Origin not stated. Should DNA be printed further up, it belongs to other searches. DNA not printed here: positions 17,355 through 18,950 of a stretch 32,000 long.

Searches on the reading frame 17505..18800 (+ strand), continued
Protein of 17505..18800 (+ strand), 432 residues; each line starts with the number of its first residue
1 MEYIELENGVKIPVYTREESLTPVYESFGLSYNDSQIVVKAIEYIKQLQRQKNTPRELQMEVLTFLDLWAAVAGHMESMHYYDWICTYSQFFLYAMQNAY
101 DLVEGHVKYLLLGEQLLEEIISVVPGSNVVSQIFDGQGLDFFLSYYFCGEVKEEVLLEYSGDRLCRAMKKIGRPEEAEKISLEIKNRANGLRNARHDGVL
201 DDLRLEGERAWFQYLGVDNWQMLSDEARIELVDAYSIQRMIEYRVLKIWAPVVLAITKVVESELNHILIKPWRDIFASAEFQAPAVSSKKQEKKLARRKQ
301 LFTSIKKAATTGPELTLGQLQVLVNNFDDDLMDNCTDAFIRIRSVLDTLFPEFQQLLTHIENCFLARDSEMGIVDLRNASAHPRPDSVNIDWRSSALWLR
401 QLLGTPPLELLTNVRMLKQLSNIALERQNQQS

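Call 36: search_protein_families(library=pfam, proteins=[L005:2915-5506:+, L005:5506-8847:+, L005:9030-9494:+, L005:11223-11717:+, L005:11845-12510:+, L005:12658-13617:+, L005:13759-14601:-, L005:14865-16043:-, L004:5268-6014:+, L004:1860-2378:-], max_evalue=0.001)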
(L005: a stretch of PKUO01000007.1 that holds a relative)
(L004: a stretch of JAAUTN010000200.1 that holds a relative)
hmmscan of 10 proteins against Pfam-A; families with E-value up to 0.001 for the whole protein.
L005:2915-5506:+ (864 aa): 0 families

L005:5506-8847:+ (1114 aa): 1 family
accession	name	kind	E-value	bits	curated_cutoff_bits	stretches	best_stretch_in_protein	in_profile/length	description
PF00589.27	Phage_integrase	-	1.9e-06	28.2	27.1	1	547-684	21-139/172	Phage integrase family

L005:9030-9494:+ (155 aa): 1 family
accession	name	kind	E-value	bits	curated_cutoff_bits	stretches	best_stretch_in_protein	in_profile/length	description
PF04986.18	Y2_Tnp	-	1.7e-17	64.5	20.9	1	3-55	129-181/183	Putative transposase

L005:11223-11717:+ (165 aa): 1 family
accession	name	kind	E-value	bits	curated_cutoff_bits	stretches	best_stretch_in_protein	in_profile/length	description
PF05598.16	DUF772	-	3e-17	62.8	23.1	1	55-124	1-74/74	Transposase domain (DUF772)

L005:11845-12510:+ (222 aa): 0 families

L005:12658-13617:+ (320 aa): 2 families
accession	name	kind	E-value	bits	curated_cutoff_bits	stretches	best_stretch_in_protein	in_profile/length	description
PF00383.29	dCMP_cyt_deam_1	-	8.9e-18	64.5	25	1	49-218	4-101/102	Cytidine and deoxycytidylate deaminase zinc-binding region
PF14437.12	MafB19-deam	-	2.2e-09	37.8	27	1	67-231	22-120/142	MafB19-like deaminase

L005:13759-14601:- (281 aa): 2 families
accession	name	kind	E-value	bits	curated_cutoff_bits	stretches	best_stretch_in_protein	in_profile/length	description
PF07514.17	TraI_2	-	2.1e-07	30.6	23.9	1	109-163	28-80/324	Putative helicase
PF01966.28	HD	-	4.7e-06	27.3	22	1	150-257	2-112/116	HD domain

L005:14865-16043:- (393 aa): 4 families
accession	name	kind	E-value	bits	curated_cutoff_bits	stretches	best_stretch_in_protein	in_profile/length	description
PF12167.14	Arm-DNA-bind_2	-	1.8e-22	79.6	22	1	1-66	1-65/65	Arm DNA-binding domain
PF00589.27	Phage_integrase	-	1.4e-18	67.7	27.1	1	218-363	30-166/172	Phage integrase family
PF14659.12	Phage_int_SAM_3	-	1.3e-08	35.4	22.6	1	85-138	2-55/58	Phage integrase, N-terminal SAM-like domain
PF22022.2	Phage_int_M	-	3.2e-05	24.5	27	1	85-136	1-52/96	Phage integrase central domain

L004:5268-6014:+ (249 aa): 2 families
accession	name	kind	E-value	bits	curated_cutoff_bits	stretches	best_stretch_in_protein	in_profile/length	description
PF18735.6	HEPN_RiboL-PSP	-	9.6e-15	55.4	28.4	1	14-248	6-188/191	RiboL-PSP-HEPN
PF18737.6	HEPN_MAE_28990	-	1.8e-05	25.5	26.8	1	124-210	84-172/211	MAE_28990/MAE_18760-like HEPN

L004:1860-2378:- (173 aa): 2 families
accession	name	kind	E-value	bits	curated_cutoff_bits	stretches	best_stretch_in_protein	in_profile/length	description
PF00145.23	DNA_methylase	-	5e-08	33.2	22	1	75-133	2-59/324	C-5 cytosine-specific DNA methylase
PF12728.13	HTH_17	-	2e-06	28.4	27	1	5-53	1-49/51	Helix-turn-helix domain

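Call 37: search_protein_families(library=pfam, proteins=[L003:8650-9045:+, L003:9077-9805:+, L003:11742-12923:-, L006:8557-9273:+, L006:11153-11773:+, L006:11787-12629:+, L007:1934-2875:+, L007:3221-7399:+, L004:952-1758:-, L004:7779-8909:+], max_evalue=0.001)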
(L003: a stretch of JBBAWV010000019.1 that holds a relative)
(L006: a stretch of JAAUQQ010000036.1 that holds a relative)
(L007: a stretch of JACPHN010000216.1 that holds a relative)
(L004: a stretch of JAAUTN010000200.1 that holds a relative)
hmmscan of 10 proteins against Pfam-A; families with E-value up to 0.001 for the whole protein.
L003:8650-9045:+ (132 aa): 0 families

L003:9077-9805:+ (243 aa): 2 families
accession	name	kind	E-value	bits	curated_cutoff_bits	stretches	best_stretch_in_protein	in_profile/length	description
PF05419.17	GUN4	-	6.2e-31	107.9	29.2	1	88-213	9-125/141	GUN4-like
PF00226.36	DnaJ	-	4.2e-16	59.2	27.8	1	6-63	2-55/63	DnaJ domain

L003:11742-12923:- (394 aa): 3 families
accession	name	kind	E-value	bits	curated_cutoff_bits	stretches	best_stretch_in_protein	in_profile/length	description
PF04055.27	Radical_SAM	-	1e-24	88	29.5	1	102-240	5-147/166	Radical SAM superfamily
PF13186.11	SPASM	-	7.2e-06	26.6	21.5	1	323-362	1-45/67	Iron-sulfur cluster-binding domain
PF13353.11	Fer4_12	-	0.00016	22.4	22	1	103-201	14-114/137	4Fe-4S single cluster domain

L006:8557-9273:+ (239 aa): 1 family
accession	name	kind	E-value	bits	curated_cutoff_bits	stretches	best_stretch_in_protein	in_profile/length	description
PF01730.21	UreF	-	5.7e-49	166.7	23.3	1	48-197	1-151/151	UreF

L006:11153-11773:+ (207 aa): 3 families
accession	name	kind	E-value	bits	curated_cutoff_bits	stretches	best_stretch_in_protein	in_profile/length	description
PF13673.13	Acetyltransf_10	-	7e-13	49.1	23.6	1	125-201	49-126/128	Acetyltransferase (GNAT) domain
PF00583.31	Acetyltransf_1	-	1.9e-11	44.7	20.7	1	121-181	55-116/116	Acetyltransferase (GNAT) family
PF13508.13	Acetyltransf_7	-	1.5e-10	41.8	27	1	123-183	28-84/84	Acetyltransferase (GNAT) domain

L006:11787-12629:+ (281 aa): 4 families
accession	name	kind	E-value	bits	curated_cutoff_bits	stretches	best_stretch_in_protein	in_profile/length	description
PF13460.12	NAD_binding_10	-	1.9e-30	106.5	27.2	1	21-250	1-183/184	NAD(P)H-binding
PF05368.20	NmrA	-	6.1e-10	39.6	27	1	17-87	5-78/298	NmrA-like family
PF01370.27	Epimerase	-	5e-08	33.1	20.9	1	17-94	1-79/240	NAD dependent epimerase/dehydratase family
PF00106.31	adh_short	-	0.0003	20.8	26.6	1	17-78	3-70/195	short chain dehydrogenase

L007:1934-2875:+ (314 aa): 1 family
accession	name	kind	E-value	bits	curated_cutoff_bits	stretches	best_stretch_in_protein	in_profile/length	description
PF04055.27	Radical_SAM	-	4e-14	53.6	29.5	1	56-188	3-150/166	Radical SAM superfamily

L007:3221-7399:+ (1393 aa): 0 families

L004:952-1758:- (269 aa): 1 family
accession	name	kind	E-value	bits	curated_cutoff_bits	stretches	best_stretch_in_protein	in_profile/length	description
PF00145.23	DNA_methylase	-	1.6e-26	93.9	22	1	15-220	119-322/324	C-5 cytosine-specific DNA methylase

L004:7779-8909:+ (377 aa): 0 families

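Call 53: find_homologous_proteins(query=P0066, max_evalue=1e-10)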
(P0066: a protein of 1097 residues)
Query P0066 (1097 aa): 8000 proteins with E <= 1e-10 among 8000 candidates; the best 120 are listed.
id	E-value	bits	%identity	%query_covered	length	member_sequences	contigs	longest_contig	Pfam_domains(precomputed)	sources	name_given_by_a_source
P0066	0.0e+0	2418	100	100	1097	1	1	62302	PF00270.36,PF18766.8,PF22679.3,PF04851.22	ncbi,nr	ncbi:MAG: Type I restriction enzyme EcoR124II R protein [Candidatus Heimdallarchaeota archaeon LC_2]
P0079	2.1e-268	912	54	73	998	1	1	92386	PF00270.36,PF04313.21,PF18766.8,PF22679.3,PF04851.22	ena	-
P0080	2.6e-264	898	54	74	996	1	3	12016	PF00270.36,PF04313.21,PF18766.8,PF22679.3,PF04851.22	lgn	-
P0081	3.4e-261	888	51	74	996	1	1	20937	PF00270.36,PF04313.21,PF18766.8,PF22679.3,PF04851.22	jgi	jgi:type I restriction enzyme, R subunit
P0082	2.5e-259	882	52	74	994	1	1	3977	PF00270.36,PF04313.21,PF18766.8,PF22679.3,PF04851.22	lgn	-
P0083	4.3e-259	881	53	74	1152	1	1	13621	PF00270.36,PF04313.21,PF04326.20,PF18766.8,PF22679.3,PF04851.22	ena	-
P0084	4.9e-259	881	52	74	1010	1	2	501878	PF00270.36,PF04313.21,PF18766.8,PF22679.3,PF04851.22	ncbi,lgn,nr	ncbi:MAG: type I restriction endonuclease subunit R [Planctomycetes bacterium]|nr:type I restriction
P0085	6.8e-259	880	51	74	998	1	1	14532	PF00270.36,PF04313.21,PF18766.8,PF22679.3,PF04851.22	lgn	-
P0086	2.9e-258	878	52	74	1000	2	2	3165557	PF00270.36,PF04313.21,PF18766.8,PF22679.3,PF04851.22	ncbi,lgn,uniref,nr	ncbi:type I restriction endonuclease subunit R [Natranaerobius thermophilus]|uniref:Helicase ATP-bin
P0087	3.8e-258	878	52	73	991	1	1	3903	PF00270.36,PF04313.21,PF18766.8,PF22679.3,PF04851.22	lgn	-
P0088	1.4e-257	876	54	74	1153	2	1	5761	PF00270.36,PF04313.21,PF04326.20,PF18766.8,PF22679.3,PF04851.22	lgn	-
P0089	6.0e-257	874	53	74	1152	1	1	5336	PF00270.36,PF04313.21,PF04326.20,PF18766.8,PF22679.3,PF04851.22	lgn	-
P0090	1.3e-256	873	51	74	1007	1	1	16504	PF00270.36,PF04313.21,PF18766.8,PF22679.3,PF04851.22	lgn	-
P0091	1.6e-256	872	52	75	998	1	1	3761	PF00270.36,PF04313.21,PF18766.8,PF22679.3,PF04851.22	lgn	-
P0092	1.8e-256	872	52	74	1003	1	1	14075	PF00270.36,PF04313.21,PF18766.8,PF22679.3,PF04851.22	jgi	-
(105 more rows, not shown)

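Call 54: find_encoding_contigs(protein=P0066, flank=8000, max_places=2)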
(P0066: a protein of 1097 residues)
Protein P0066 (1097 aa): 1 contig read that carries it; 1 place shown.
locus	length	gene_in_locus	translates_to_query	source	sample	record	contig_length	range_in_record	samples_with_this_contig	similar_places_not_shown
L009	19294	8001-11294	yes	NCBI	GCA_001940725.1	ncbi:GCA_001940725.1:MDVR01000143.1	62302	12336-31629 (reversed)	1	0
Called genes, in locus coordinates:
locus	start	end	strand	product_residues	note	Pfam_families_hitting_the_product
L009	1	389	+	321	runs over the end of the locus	-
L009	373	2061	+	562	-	PF06527:TniQ (weak)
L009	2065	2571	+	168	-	-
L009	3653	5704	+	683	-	PF12161:HsdM_N, PF02384:N6_Mtase, PF07669:Eco57I (weak)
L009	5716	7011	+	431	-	PF01420:Methylase_S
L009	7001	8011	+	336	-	PF04313:HSDR_N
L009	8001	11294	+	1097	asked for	PF00270:DEAD (weak), PF04851:ResIII, PF18766:SWI2_SNF2, PF22679:T1R_D3-like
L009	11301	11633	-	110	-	-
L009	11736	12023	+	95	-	-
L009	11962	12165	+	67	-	-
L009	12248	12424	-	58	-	-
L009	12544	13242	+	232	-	-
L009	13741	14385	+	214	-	-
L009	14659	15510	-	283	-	PF02899:Phage_int_SAM_1, PF13495:Phage_int_SAM_4 (weak), PF00589:Phage_integrase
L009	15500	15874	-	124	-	-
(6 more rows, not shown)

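Call 55: find_encoding_contigs(protein=P0058, flank=5000, max_places=2)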
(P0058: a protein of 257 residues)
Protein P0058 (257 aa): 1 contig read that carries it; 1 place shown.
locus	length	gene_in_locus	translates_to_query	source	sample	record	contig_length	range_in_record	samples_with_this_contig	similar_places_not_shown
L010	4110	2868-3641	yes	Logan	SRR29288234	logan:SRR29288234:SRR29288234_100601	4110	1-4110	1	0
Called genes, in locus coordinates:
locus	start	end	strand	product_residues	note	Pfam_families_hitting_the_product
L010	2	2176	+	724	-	?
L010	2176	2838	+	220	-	-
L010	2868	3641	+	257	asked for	-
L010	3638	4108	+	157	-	?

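Call 56: find_encoding_contigs(protein=P0013, flank=5000, max_places=3)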
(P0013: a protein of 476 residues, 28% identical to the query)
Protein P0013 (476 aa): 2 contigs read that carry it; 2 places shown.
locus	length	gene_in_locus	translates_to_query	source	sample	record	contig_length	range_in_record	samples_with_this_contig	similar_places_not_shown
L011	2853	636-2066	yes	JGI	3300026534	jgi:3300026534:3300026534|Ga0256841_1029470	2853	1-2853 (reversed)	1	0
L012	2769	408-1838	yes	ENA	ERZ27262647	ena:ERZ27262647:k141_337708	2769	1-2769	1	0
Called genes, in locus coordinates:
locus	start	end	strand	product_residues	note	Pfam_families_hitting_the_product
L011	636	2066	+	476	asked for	-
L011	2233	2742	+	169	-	-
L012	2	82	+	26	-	?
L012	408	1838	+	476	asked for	-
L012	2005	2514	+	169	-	-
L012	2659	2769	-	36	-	?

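Call 60: fold_search(model_id=the predicted structure, library=viral)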
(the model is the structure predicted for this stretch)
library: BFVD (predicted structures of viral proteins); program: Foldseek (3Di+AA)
matches with E <= 10: 100; with E <= 0.001: 0
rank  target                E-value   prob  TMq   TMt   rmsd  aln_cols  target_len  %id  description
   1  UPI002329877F         6.4e-01  0.05  0.10  0.10  28.8       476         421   11  (no name look-up for this kind of identifier)
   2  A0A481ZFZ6            6.9e-01  0.07  0.13  0.13  22.9       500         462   10  Ankyrin repeat protein [Pithovirus LCPAC406]
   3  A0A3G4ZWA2            8.9e-01  0.06  0.11  0.12  22.5       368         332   10  Transmembrane protein [Edafosvirus sp.]
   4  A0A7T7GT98            8.9e-01  0.03  0.07  0.04  47.8       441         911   13  (no name in the UniProt tables at hand)
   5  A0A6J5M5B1            1.0e+00  0.06  0.12  0.10  28.1       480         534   13  Uncharacterized protein [uncultured Caudovirales phage]
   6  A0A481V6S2            1.1e+00  0.04  0.10  0.09  30.0       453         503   11  Internal virion protein (Fragment) [Escherichia phage HZP2]
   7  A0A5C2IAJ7            1.1e+00  0.07  0.10  0.13  22.0       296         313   11  (no name in the UniProt tables at hand)
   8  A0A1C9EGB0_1          1.1e+00  0.04  0.10  0.07  30.7       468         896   10  Viral structural protein [Acidianus two-tailed phage variant 1]
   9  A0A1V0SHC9            1.7e+00  0.06  0.15  0.10  28.7       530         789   10  RING finger protein [Hokovirus HKV1]
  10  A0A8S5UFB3            1.9e+00  0.02  0.07  0.08  28.1       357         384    9  Uncharacterized protein [Myoviridae sp. ctcyQ27]
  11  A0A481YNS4            2.2e+00  0.23  0.21  0.31  12.1       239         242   11  Uncharacterized protein [Pithovirus LCDPAC01]
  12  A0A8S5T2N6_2          2.2e+00  0.04  0.13  0.07  27.1       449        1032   10  Morphogenesis protein 1 wall, phi29, hydrolase, infection [Myoviridae sp. ctqfO1]
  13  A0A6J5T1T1            2.2e+00  0.04  0.15  0.07  27.8       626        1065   13  LT_GEWL domain containing protein [uncultured Caudovirales phage]
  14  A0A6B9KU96            2.2e+00  0.04  0.09  0.11  20.8       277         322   14  Uncharacterized protein [Atrato Chu-like virus 4]
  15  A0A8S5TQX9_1          2.2e+00  0.04  0.12  0.08  20.7       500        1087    9  Uncharacterized protein [Myoviridae sp. ctY1522]
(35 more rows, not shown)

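Call 61: search_protein_families(library=padloc, alignment_id=A2, max_evalue=0.05)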
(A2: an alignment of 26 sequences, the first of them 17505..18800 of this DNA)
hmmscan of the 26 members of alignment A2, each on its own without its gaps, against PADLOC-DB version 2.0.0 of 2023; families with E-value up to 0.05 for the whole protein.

A. member 1, window:17505-18800:+ (432 aa): 2 families
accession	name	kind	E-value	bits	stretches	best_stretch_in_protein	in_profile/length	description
PDLC00814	Cyclase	-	0.00035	18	1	38-116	174-252/295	oligonucleotide-cyclase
PDLC03871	LmuC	-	0.017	13.1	1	51-142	10-100/156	-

B. families by the number of members that match (of 26 scanned): 6 families
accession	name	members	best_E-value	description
PDLC00814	Cyclase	1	0.00035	oligonucleotide-cyclase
PDLC00854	E1-E2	1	0.0025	E1-E2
PDLC02441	BrxA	1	0.0044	BrxA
PDLC03871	LmuC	1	0.017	-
PDLC04757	PDC-M64B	1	0.038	-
PDLC04397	PDC-M07B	1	0.039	-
